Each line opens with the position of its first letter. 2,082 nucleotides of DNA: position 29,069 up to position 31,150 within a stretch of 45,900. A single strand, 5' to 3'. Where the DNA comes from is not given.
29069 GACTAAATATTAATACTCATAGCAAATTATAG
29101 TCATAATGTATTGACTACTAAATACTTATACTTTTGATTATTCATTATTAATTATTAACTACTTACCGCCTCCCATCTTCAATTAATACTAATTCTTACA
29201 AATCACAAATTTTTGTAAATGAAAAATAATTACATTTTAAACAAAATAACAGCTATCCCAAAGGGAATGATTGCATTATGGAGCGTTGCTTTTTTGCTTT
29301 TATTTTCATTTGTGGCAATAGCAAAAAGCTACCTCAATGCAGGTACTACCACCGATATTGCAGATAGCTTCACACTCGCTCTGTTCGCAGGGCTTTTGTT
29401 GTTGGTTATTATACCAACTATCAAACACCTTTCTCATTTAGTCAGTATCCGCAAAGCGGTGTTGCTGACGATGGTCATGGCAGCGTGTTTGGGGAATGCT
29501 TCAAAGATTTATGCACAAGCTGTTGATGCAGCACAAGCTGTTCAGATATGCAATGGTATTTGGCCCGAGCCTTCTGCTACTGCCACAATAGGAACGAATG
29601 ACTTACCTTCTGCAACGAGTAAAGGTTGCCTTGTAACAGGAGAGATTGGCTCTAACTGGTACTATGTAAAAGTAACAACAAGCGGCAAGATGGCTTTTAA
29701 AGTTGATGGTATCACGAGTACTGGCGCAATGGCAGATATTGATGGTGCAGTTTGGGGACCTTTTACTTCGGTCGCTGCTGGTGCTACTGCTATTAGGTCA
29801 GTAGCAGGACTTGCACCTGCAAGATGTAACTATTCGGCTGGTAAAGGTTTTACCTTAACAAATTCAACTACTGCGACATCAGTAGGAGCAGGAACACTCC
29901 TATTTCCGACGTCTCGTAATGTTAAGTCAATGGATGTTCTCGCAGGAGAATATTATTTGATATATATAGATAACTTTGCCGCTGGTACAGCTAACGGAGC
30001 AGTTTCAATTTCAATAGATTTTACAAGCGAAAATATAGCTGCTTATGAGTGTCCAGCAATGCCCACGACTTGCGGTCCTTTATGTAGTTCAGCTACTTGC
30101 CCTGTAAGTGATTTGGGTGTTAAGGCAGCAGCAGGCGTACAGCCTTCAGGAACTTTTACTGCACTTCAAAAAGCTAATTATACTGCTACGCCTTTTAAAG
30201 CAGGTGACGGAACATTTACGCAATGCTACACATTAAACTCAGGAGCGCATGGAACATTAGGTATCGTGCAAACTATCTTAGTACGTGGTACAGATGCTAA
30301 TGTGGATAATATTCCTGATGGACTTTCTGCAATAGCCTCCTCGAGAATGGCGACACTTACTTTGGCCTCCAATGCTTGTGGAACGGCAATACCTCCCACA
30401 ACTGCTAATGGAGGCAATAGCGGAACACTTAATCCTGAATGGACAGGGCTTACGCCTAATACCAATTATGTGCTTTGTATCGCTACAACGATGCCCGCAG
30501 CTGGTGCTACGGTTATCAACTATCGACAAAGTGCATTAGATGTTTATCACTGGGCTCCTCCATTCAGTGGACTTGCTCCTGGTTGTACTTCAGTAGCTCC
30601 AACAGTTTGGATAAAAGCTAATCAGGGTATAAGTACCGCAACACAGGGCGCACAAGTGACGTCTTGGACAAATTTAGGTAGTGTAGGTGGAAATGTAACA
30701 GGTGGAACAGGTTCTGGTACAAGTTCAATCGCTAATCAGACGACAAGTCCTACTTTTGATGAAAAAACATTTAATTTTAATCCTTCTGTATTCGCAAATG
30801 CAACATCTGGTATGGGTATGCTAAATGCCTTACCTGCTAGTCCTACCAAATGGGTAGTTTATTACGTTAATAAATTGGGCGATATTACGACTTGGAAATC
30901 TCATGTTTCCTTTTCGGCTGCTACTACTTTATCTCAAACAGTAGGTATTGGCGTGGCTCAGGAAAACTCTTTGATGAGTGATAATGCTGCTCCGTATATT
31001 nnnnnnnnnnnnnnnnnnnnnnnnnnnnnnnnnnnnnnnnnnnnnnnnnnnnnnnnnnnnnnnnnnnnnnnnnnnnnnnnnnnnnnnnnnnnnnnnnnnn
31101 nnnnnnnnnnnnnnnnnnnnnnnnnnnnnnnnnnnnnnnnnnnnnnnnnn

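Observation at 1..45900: Plasmid-type replicon whose cargo is almost exclusively giant surface-repeat proteins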

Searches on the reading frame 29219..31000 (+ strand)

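Call 48: search_protein_families(library=pfam, proteins=[window:29219-31000:+], max_evalue=1)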
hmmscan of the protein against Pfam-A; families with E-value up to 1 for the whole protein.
window:29219-31000:+ (594 aa): 2 families
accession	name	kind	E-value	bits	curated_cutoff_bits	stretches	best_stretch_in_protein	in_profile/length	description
PF00510.24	COX3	-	0.017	15.4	23.8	1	312-355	169-212/258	Cytochrome c oxidase subunit III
PF21510.3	PirA-like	-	0.092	13.6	27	1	413-461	9-62/95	PirA-like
